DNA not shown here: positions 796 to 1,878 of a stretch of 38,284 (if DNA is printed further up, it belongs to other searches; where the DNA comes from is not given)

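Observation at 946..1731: Membrane-tethered DEDDh 3'-5' exonuclease in the prophage accessory (moron) region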

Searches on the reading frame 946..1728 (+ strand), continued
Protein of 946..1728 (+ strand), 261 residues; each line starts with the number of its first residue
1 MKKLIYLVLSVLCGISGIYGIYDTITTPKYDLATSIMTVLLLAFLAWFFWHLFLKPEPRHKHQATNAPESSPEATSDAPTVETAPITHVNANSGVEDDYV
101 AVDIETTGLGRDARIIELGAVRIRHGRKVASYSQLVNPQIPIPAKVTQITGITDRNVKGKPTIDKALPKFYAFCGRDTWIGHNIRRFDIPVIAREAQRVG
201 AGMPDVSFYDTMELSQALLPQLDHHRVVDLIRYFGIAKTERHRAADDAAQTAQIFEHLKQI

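Call 38: search_solved_structures(query=window:946-1728:+, max_evalue=0.00001, show_alignments=2)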
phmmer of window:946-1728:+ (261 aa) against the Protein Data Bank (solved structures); distinct sequences matched with E-value up to 0.00001: 8.
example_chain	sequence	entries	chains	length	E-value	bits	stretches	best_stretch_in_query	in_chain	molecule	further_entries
2p1j_A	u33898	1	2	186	1e-20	77.4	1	98-257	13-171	DNA polymerase III polC-type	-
9qpc_A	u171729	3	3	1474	5.2e-16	62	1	83-253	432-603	DNA polymerase III PolC-type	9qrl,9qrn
8h18_A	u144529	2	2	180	2.5e-13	53.2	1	97-249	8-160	DnaQ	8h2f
8fy9_A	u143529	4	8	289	1.9e-12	50.3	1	72-250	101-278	Cas2-DEDDh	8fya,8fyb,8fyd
8fyc_K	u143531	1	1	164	2.7e-12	49.9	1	99-250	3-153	DEDDh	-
8zef_A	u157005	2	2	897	4.9e-10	42.4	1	99-254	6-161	3'-5' exonuclease DinG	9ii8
4fzx_C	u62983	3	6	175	1.6e-07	34.2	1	102-228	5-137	Exodeoxyribonuclease 10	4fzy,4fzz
9l8b_A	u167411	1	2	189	1.6e-06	31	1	99-255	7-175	exodeoxyribonuclease III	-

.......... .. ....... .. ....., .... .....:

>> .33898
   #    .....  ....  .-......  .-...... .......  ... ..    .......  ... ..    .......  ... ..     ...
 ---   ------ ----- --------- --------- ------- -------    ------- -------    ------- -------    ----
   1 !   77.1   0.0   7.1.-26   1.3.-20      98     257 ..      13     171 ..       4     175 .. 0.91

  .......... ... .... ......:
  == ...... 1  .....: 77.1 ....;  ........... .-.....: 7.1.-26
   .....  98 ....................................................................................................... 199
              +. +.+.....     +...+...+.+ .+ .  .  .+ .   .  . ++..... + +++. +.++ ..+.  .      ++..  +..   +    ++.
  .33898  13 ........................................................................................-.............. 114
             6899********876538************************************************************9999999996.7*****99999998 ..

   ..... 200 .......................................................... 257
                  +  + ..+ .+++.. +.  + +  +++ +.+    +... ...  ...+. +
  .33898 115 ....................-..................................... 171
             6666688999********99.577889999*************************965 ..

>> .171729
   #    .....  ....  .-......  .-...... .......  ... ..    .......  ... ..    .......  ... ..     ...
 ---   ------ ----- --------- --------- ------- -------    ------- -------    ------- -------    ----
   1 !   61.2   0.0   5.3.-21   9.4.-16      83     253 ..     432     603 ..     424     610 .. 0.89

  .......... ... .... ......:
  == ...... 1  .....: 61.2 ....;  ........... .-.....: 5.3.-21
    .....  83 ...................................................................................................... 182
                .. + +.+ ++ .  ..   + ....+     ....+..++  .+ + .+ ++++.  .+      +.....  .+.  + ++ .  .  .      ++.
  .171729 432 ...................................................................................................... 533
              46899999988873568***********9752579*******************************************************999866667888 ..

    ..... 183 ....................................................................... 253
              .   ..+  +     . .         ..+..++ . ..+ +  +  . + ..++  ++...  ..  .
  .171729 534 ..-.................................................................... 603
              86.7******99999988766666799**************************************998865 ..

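Call 40: get_annotated_region(hit=H34, flank=4000)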
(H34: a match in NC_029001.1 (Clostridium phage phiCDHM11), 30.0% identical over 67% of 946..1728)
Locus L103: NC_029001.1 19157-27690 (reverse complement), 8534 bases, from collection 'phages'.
description: Clostridium phage phiCDHM11 complete genome.
organism: Clostridium phage phiCDHM11 (NCBI taxid 1445553)
taxonomy: Viruses; Duplodnaviria; Heunggongvirae; Uroviricota; Caudoviricetes; Sherbrookevirus; Sherbrookevirus CDHM11
host: -; source: -; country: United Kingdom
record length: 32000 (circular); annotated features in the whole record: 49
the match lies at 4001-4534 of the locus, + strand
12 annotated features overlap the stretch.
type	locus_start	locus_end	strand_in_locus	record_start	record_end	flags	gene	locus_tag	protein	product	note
CDS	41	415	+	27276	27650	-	phiCDHM11_gp37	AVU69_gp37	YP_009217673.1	transcriptional repressor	-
CDS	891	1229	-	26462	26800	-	phiCDHM11_gp36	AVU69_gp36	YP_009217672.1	hypothetical protein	-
CDS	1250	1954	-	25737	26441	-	phiCDHM11_gp35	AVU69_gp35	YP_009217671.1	restriction enzyme III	-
CDS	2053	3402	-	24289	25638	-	phiCDHM11_gp34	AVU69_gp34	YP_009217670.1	putative exonuclease protein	-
CDS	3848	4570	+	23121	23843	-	phiCDHM11_gp33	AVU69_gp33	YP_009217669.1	DNA polymerase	-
CDS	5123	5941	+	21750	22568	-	phiCDHM11_gp32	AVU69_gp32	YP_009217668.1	ParA-like partition protein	-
CDS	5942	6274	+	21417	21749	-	phiCDHM11_gp31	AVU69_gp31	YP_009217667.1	hypothetical protein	-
CDS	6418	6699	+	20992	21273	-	phiCDHM11_gp31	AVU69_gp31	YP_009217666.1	hypothetical protein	-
CDS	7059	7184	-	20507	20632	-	phiCDHM11_gp30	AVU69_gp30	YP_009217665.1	hypothetical protein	-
CDS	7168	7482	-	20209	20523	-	phiCDHM11_gp29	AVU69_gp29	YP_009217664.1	hypothetical protein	-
CDS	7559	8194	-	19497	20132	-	phiCDHM11_gp28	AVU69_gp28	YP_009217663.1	HNH endonuclease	-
CDS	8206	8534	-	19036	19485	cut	phiCDHM11_gp27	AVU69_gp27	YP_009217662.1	hypothetical protein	-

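Call 41: get_annotated_region(hit=H18, flank=4000)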
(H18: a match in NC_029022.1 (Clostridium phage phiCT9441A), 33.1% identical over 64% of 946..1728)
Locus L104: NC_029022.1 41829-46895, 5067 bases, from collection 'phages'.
description: Clostridium phage phiCT9441A, complete genome.
organism: Clostridium phage phiCT9441A (NCBI taxid 1567014)
taxonomy: Viruses; Duplodnaviria; Heunggongvirae; Uroviricota; Caudoviricetes
host: Clostridium tetani ATCC 9441; source: -; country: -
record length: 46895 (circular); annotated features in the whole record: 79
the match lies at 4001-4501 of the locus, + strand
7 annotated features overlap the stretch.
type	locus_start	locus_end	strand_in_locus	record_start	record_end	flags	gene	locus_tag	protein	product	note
CDS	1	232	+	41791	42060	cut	-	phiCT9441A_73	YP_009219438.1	holin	-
CDS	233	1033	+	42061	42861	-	-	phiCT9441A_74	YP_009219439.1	endolysin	-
CDS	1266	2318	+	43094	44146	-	-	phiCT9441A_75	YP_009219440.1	hypothetical protein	-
CDS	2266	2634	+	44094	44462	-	-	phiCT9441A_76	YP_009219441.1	hypothetical protein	-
CDS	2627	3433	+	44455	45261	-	-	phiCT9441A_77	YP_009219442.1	hypothetical protein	-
CDS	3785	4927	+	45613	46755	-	-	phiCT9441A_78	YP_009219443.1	DNA polymerase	-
misc_recomb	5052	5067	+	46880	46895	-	-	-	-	-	attR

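Call 43: find_encoding_contigs(protein=P0146, flank=7000, max_places=2)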
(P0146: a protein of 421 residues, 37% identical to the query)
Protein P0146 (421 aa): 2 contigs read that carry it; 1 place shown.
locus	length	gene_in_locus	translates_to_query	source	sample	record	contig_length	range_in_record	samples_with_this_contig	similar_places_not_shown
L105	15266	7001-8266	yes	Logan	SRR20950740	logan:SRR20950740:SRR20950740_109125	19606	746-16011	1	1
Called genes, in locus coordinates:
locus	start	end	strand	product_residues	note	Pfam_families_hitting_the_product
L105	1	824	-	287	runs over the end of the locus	PF14659:Phage_int_SAM_3 (weak), PF00589:Phage_integrase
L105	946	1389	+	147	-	-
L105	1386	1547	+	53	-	-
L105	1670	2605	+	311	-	PF01183:Glyco_hydro_25, PF08230:CW_7, PF01476:LysM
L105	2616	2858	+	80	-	-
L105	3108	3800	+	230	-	PF12686:DUF3800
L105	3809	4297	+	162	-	-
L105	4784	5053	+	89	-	-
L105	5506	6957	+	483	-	PF00589:Phage_integrase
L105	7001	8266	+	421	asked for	PF00929:RNase_T, PF16473:Rv2179c-like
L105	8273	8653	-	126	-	PF15919:HicB_lk_antitox, PF15970:HicB-like_2 (weak)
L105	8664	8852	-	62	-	PF07927:HicA_toxin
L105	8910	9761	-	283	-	PF08797:HIRAN (weak)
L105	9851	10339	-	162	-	PF06114:Peptidase_M78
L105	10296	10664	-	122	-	-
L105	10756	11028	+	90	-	-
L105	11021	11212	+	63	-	-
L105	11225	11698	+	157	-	-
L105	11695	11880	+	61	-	-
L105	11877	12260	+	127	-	-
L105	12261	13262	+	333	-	-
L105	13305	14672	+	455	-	PF02195:ParB_N, PF17762:HTH_ParB (weak)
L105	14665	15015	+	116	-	-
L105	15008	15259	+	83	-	PF01381:HTH_3 (weak)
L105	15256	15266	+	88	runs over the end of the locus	PF05103:DivIVA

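Call 44: find_encoding_contigs(protein=P0160, flank=7000, max_places=2)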
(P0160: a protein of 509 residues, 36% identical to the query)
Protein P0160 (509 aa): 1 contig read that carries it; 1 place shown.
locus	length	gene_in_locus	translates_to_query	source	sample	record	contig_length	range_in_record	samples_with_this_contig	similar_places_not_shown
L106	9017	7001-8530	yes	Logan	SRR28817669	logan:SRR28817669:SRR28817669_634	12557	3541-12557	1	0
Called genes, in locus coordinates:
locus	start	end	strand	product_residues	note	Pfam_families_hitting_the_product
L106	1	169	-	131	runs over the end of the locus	PF04883:HK97-gp10_like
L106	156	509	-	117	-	PF05521:Phage_HCP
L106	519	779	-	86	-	-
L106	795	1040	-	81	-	-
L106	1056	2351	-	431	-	PF05065:Phage_capsid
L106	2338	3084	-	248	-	PF00574:CLP_protease, PF01972:SDH_protease (weak)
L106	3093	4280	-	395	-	PF04860:Phage_portal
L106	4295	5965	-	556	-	PF03354:TerL_ATPase, PF20441:TerL_nuclease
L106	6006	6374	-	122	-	PF05119:Terminase_4 (weak)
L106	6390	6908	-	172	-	PF01844:HNH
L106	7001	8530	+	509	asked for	PF00929:RNase_T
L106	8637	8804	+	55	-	PF10723:RepB-RCR_reg (weak)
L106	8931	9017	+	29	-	?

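Call 45: find_encoding_contigs(protein=P0130, flank=7000, max_places=2)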
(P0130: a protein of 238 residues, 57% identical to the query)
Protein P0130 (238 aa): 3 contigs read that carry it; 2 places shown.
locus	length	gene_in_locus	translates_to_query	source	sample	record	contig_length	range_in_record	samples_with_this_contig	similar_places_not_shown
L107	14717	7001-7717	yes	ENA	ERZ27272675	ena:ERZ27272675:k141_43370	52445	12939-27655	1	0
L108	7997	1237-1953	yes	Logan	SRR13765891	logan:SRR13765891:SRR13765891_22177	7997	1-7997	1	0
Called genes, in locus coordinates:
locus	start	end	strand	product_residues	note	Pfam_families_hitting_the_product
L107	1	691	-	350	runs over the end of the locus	PF00892:EamA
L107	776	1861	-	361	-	PF12146:Hydrolase_4, PF00561:Abhydrolase_1, PF05577:Peptidase_S28, PF10230:LIDHydrolase (faint), PF12697:Abhydrolase_6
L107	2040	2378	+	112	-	-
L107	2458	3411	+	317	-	PF21302:Zn_ribbon_RlmA, PF13847:Methyltransf_31 (weak), PF08241:Methyltransf_11, PF08242:Methyltransf_12 (weak), PF13649:Methyltransf_25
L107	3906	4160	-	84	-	PF04226:Transgly_assoc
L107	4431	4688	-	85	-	PF04226:Transgly_assoc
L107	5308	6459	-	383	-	PF14659:Phage_int_SAM_3 (weak), PF00589:Phage_integrase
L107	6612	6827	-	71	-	-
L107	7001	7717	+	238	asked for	PF16473:Rv2179c-like (faint), PF00929:RNase_T, PF13482:RNase_H_2 (faint)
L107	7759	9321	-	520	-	PF00929:RNase_T, PF21762:DEDDh_C (faint)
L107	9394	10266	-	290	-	PF04383:KilA-N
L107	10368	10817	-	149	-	-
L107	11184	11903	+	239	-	-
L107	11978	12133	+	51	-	-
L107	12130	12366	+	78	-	-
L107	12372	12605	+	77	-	-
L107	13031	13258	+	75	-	-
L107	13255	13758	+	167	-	PF00436:SSB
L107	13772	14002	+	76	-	-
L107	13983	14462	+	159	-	-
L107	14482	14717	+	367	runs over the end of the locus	-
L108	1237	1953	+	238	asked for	PF16473:Rv2179c-like (faint), PF00929:RNase_T, PF13482:RNase_H_2 (faint)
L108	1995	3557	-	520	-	PF00929:RNase_T, PF21762:DEDDh_C (faint)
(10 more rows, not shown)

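Call 58: predict_structure(alignment_id=A1)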
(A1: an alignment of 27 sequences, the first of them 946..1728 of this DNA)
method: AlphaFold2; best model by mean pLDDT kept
length: 261 residues; sequences in the alignment: 27
mean_pLDDT: 82.0   pTM: 0.62
mean pLDDT of the five models: 82.0, 81.5, 81.4, 81.0, 80.7
residues with pLDDT >= 90: 142; 70-90: 68; 50-70: 15; < 50: 36
segments of 3 or more residues with pLDDT < 50: 58-93
pLDDT, mean of each block of 10 residues (from residue 1): 80 81 67 77 86 64 32 33 37 68 94 95 95 96 92 95 97 96 96 95 92 97 93 89 90 95 90
secondary structure, 60 per line:
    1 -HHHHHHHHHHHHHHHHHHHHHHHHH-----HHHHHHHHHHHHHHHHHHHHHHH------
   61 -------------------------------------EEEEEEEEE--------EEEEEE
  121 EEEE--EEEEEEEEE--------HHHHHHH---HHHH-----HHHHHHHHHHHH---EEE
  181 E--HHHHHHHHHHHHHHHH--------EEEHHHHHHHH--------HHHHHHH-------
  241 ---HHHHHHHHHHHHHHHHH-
elements in order: H2-26 H32-54 E98-106 E115-124 E127-135 H144-150 H154-157 H163-174 E178-181 H184-199 E208-210 H211-218 H227-233 H244-260

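Call 60: search_protein_families(library=padloc, proteins=[L107:7759-9318:-, L096:9204-9935:-, L096:6868-7380:+, L096:7380-7838:+, L105:8910-9758:-, L100:8879-9952:+, L096:8814-9182:-, L001:8855-9142:-, L107:9394-10263:-], max_evalue=0.001)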
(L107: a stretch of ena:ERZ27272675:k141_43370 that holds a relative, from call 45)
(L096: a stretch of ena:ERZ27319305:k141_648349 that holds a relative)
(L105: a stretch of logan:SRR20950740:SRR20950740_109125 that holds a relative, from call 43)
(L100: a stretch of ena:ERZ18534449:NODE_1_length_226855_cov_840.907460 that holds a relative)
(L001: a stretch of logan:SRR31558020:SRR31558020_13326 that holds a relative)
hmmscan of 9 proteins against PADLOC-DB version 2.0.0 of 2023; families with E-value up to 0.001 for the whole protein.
L107:7759-9318:- (519 aa): 3 families
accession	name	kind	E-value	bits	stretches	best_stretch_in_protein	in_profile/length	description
PDLC01247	DEDDh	-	1.2e-26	92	1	66-220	1-138/139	"CAS-I,CAS-II,CAS-III,CAS-IV,CAS-V,CAS-VI; associated"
PDLC05027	PDC-S48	-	3.8e-24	83.5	1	66-231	7-174/411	-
PDLC05028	PDC-S48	-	2.3e-15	54.1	1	66-225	21-181/512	-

L096:9204-9935:- (243 aa): 0 families

L096:6868-7380:+ (171 aa): 0 families

L096:7380-7838:+ (153 aa): 3 families
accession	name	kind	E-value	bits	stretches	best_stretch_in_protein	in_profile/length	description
PDLC04965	PDC-S23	-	1.5e-06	25.8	1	60-124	236-299/327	-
PDLC04963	PDC-S23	-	4.3e-06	24.4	1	58-124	217-283/312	-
PDLC04964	PDC-S23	-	0.0002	18.7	1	52-122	231-301/331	-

L105:8910-9758:- (282 aa): 0 families

L100:8879-9952:+ (358 aa): 0 families

L096:8814-9182:- (122 aa): 0 families

L001:8855-9142:- (95 aa): 0 families

L107:9394-10263:- (289 aa): 1 family
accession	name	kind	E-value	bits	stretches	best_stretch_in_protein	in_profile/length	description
PDLC04962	PDC-S22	-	9.3e-107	354.3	1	5-270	3-267/281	-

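Call 61: fold_search(model_id=the predicted structure, library=pdb)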
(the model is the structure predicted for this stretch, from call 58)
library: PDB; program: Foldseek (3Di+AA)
matches with E <= 10: 359; with E <= 0.001: 82
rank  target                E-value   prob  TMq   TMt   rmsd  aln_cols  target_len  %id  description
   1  8h2f                  5.5e-14  1.00  0.56  0.83   2.4       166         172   28  Crystal structure of DnaQ domain in complex witn TMP of Streptococcus thermophilus strain DGCC 7710 (released 2023-09-13)
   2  8h18                  1.9e-13  1.00  0.56  0.83   2.4       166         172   28  Crystal structure of DnaQ domain of Streptococcus thermophilus strain DGCC 7710 (released 2023-09-13)
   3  2p1j_B                1.4e-12  1.00  0.49  0.74   9.7       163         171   33  Crystal structure of a polC-type DNA polymerase III exonuclease domain from Thermotoga maritima (released 2007-03-20)
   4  2p1j_A                3.2e-12  1.00  0.51  0.79  10.3       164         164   33  Crystal structure of a polC-type DNA polymerase III exonuclease domain from Thermotoga maritima (released 2007-03-20)
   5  9ii8_A                6.1e-12  1.00  0.58  0.18   1.9       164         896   23  Crystal structure of Staphylococcus aureus DinG protein in complex with ssDNA (released 2025-06-25)
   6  9qpc_A                9.2e-12  1.00  0.56  0.13   2.1       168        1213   29  DNA polymerase with inhibitor (released 2025-09-24)
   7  9qrn_A                1.6e-11  1.00  0.56  0.14   2.1       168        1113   29  DNA polymerase without DNA or inhibitor (released 2025-09-24)
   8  8zef_A                2.5e-11  1.00  0.58  0.18   2.0       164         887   23  Crystal structure of Staphylococcus aureus DinG protein in complex with ssDNA and Ca2+ (released 2025-05-21)
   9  2ido_A                1.1e-09  1.00  0.57  0.86   1.9       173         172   21  Structure of the E. coli Pol III epsilon-Hot proofreading complex (released 2006-11-14)
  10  8fyc_K                1.4e-09  1.00  0.56  0.86   2.4       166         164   25  Cryo-EM structure of Cas1:Cas2-DEDDh:half-site integration complex linear CRISPR repeat conformation (released 2023-05-03)
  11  9mrc                  1.7e-09  1.00  0.53  0.72   3.4       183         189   25  Crystal Structure of TREX1 Homolog Plex9.1 (released 2025-01-15)
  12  2ido_C                1.9e-09  1.00  0.57  0.84   2.0       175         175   21  Structure of the E. coli Pol III epsilon-Hot proofreading complex (released 2006-11-14)
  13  2gui                  2.0e-09  1.00  0.58  0.84   1.8       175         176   21  Structure and Function of Cyclized Versions of the Proofreading Exonuclease Subunit of E. coli DNA Polymerase III (released 2007-03-13)
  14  9mrd_A                2.4e-09  1.00  0.51  0.71   3.7       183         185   26  Crystal Structure of TREX1 Homolog Plex9.1 bound to ssDNA (released 2025-01-15)
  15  4fzx_C                2.6e-09  1.00  0.50  0.77   3.4       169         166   25  Exonuclease X in complex with 3' overhanging duplex DNA (released 2013-07-03)
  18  1j53                  5.5e-09  1.00  0.57  0.84   1.9       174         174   21  Structure of the N-terminal Exonuclease Domain of the Epsilon Subunit of E.coli DNA Polymerase III at pH 8.5 (released 2002-10-16)
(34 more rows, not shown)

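Call 68: find_encoding_contigs(protein=P0151, flank=6000, max_places=2)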
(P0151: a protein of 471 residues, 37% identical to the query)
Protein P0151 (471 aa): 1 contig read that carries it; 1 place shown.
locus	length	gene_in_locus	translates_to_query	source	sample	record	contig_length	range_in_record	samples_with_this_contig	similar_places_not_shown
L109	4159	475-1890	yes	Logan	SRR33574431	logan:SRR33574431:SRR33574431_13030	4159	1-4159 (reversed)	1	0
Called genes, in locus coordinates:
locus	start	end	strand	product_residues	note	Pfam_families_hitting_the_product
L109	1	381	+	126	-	?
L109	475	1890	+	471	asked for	PF00929:RNase_T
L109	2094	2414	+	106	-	PF01844:HNH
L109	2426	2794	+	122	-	PF05119:Terminase_4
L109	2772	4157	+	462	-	?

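Call 69: find_encoding_contigs(protein=P0149, flank=6000, max_places=2)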
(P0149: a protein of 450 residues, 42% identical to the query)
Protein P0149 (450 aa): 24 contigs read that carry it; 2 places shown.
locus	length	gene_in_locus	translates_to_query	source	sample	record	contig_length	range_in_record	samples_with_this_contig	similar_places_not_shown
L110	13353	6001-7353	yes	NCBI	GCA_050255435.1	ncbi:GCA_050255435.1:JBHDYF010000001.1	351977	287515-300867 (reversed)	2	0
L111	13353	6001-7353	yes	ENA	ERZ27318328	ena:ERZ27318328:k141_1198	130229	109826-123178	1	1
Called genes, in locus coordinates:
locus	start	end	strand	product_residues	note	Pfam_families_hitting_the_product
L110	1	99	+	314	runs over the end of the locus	PF03006:HlyIII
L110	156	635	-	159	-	PF03449:GreA_GreB_N, PF01272:GreA_GreB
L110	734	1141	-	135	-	PF00254:FKBP_C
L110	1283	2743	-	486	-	PF03315:SDH_beta, PF03313:SDH_alpha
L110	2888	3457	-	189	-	-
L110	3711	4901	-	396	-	PF14659:Phage_int_SAM_3 (faint), PF00589:Phage_integrase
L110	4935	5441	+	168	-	PF13274:SocA_Panacea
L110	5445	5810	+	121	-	-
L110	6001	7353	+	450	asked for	PF00929:RNase_T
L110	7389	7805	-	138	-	-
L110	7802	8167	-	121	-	-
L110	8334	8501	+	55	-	-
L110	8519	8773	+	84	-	-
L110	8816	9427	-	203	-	-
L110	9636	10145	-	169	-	-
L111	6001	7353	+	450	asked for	PF00929:RNase_T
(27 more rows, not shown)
